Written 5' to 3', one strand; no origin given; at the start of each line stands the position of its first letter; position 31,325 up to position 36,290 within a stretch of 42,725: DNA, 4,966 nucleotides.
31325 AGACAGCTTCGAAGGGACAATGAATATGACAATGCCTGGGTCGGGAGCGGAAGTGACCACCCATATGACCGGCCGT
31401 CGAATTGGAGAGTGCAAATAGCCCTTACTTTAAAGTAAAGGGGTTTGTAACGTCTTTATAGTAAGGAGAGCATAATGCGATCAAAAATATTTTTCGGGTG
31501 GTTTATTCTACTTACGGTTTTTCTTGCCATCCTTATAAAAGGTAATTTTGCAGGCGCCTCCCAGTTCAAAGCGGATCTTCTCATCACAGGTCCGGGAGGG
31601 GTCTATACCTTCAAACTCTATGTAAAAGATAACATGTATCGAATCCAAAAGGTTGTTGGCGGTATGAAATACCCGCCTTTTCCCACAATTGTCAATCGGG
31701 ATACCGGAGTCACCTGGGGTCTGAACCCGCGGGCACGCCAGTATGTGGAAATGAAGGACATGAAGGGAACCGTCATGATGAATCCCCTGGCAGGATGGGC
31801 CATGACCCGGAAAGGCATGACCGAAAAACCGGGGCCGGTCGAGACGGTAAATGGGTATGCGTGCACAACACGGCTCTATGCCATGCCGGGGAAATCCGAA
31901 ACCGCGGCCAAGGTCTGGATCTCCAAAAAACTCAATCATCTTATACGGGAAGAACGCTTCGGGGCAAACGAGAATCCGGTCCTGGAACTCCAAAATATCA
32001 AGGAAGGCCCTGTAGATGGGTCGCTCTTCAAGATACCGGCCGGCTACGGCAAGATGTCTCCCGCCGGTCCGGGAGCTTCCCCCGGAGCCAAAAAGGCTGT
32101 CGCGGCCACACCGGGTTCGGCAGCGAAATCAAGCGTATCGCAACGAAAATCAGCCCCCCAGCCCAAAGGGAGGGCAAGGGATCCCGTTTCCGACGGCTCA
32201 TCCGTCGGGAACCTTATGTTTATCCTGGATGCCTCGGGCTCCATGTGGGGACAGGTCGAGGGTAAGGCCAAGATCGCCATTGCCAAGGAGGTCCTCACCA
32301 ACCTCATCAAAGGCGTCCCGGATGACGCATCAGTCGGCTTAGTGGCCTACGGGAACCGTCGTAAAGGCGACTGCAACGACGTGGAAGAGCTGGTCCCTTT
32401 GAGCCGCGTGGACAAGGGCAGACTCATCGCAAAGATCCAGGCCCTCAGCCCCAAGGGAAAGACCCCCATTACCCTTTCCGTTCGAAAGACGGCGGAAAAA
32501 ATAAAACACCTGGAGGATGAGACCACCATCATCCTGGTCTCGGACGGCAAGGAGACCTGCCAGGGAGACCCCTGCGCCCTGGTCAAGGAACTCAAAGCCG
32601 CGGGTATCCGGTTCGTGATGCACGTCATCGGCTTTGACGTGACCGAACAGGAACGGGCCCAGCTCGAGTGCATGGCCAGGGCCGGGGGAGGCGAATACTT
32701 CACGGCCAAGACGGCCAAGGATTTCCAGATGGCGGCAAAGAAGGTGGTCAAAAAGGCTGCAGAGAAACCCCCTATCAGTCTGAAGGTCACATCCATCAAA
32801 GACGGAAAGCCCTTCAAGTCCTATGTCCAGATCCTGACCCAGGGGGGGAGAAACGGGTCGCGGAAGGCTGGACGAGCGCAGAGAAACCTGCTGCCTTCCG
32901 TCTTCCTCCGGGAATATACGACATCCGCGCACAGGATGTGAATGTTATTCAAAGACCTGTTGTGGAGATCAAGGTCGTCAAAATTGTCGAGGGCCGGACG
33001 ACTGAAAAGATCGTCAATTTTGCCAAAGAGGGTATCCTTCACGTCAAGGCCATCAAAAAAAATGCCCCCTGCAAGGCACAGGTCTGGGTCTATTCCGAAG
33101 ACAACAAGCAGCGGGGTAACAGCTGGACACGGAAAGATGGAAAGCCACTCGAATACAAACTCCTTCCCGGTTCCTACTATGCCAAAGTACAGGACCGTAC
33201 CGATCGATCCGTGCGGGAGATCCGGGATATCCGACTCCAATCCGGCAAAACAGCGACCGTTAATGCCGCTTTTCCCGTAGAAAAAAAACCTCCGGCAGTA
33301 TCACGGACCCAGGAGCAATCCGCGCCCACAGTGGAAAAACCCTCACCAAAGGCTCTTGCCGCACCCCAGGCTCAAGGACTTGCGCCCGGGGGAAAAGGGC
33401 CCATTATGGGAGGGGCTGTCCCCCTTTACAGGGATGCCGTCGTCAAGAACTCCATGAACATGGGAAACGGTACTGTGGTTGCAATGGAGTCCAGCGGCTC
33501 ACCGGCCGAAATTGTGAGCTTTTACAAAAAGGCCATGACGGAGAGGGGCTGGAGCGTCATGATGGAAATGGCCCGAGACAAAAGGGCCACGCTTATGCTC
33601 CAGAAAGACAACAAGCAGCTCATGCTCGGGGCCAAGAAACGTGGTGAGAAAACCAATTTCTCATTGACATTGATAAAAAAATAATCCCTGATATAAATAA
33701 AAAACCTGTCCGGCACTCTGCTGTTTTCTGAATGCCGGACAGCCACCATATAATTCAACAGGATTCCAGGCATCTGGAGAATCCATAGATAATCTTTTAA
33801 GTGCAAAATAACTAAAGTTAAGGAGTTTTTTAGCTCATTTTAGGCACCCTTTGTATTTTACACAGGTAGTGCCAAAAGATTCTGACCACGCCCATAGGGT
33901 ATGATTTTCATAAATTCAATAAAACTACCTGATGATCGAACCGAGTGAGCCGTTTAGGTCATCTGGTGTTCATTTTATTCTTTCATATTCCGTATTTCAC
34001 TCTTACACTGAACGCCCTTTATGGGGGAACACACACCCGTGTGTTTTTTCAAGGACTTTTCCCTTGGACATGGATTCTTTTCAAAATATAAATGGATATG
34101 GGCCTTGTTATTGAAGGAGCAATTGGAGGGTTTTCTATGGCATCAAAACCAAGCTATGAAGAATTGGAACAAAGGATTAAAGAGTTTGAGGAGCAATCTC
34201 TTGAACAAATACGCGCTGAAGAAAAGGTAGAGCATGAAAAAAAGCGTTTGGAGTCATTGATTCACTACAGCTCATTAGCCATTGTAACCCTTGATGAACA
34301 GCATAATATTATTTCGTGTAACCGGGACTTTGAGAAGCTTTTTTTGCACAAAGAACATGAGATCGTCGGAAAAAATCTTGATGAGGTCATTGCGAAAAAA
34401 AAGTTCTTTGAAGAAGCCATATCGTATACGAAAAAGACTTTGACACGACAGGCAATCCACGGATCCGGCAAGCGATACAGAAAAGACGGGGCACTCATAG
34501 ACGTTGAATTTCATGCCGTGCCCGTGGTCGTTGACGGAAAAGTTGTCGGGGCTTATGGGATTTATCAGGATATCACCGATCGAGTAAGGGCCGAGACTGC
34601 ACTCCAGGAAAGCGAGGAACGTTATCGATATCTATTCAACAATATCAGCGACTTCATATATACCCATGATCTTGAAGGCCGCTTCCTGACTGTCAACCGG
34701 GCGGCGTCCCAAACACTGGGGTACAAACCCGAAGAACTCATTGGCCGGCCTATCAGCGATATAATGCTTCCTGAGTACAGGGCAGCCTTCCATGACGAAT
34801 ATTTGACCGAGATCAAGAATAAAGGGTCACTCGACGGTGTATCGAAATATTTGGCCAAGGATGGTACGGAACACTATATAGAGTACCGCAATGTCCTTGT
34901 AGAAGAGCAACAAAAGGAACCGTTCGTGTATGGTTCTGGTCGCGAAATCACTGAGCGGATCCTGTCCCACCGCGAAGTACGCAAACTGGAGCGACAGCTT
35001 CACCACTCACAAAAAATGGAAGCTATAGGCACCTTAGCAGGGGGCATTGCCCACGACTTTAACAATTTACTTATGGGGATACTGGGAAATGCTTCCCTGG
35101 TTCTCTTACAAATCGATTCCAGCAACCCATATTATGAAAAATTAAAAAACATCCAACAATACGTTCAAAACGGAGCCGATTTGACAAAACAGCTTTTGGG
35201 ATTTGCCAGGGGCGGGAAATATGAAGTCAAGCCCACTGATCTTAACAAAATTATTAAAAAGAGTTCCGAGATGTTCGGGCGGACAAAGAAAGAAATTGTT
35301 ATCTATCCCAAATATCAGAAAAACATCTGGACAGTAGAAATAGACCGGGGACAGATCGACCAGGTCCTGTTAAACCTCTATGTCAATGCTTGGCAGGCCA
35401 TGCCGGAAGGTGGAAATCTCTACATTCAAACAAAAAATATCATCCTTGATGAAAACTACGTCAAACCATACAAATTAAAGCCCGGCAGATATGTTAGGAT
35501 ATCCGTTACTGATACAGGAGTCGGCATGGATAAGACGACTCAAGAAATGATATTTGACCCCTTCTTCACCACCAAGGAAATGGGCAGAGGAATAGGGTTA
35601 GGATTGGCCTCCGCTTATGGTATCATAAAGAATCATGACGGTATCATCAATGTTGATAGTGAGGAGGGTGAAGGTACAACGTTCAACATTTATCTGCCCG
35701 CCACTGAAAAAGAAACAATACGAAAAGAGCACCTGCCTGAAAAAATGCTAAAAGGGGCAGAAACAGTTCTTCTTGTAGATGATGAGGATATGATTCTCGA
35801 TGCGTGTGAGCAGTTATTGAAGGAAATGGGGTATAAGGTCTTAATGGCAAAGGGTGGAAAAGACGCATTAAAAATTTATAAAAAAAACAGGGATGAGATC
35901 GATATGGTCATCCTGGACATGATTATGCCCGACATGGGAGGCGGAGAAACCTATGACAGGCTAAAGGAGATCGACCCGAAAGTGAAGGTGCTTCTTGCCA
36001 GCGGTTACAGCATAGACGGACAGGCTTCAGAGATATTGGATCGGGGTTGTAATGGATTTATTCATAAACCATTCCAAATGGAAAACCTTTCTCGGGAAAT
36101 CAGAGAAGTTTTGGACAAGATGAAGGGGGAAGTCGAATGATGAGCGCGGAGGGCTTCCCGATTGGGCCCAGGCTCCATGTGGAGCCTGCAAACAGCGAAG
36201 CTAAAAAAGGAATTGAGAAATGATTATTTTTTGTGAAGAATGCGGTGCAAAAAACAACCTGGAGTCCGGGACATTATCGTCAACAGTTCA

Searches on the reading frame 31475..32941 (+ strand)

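Call 23: search_protein_families(library=pfam, proteins=[window:31475-32941:+], max_evalue=0.001)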
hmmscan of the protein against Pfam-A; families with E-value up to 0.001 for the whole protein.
window:31475-32941:+ (488 aa): 4 families
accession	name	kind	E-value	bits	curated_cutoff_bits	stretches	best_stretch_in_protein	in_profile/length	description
PF00092.34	VWA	-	4.3e-13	50.3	23.8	1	246-417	1-168/174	von Willebrand factor type A domain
PF13519.12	VWA_2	-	2.4e-11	44.7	27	1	247-358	1-106/107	von Willebrand factor type A domain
PF13768.12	VWA_3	-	3.7e-08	34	27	1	246-408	2-153/155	von Willebrand factor type A domain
PF14371.13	DUF4412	-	5.1e-07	30.1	21.6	0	72-153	47-122/191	Domain of unknown function (DUF4412)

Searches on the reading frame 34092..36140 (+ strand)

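Call 23: search_protein_families(library=pfam, proteins=[window:34092-36140:+], max_evalue=0.001)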
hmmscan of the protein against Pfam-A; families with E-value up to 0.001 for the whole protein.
window:34092-36140:+ (682 aa): 10 families
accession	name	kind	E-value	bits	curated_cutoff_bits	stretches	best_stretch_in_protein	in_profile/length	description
PF00072.30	Response_reg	-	2.9e-24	85.8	30.2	1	559-670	1-110/111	Response regulator receiver domain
PF08448.16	PAS_4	-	1.8e-23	83.3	23.1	2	182-289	1-108/110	PAS fold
PF00989.32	PAS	-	2.3e-23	82.8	22.6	2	176-277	1-103/113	PAS fold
PF13426.13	PAS_9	-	2.8e-21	76.2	27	2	63-163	3-103/103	PAS domain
PF02518.31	HATPase_c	-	6.6e-20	72.1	26.4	1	418-538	2-110/111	Histidine kinase-, DNA gyrase B-, and HSP90-like ATPase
PF08447.18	PAS_3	-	3.1e-12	47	25.6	1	199-276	2-81/89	PAS fold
PF13188.13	PAS_8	-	1.8e-11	43.9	21.8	1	176-226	1-47/65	PAS domain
PF12860.13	PAS_7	-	1.8e-06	28.5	27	0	63-168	7-114/115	PAS fold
PF00512.31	HisKA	-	0.00013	22.4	26.9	1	313-374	3-63/66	His Kinase A (phospho-acceptor) domain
PF14598.12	PAS_11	-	0.00054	20.3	25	0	186-228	2-44/109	PAS domain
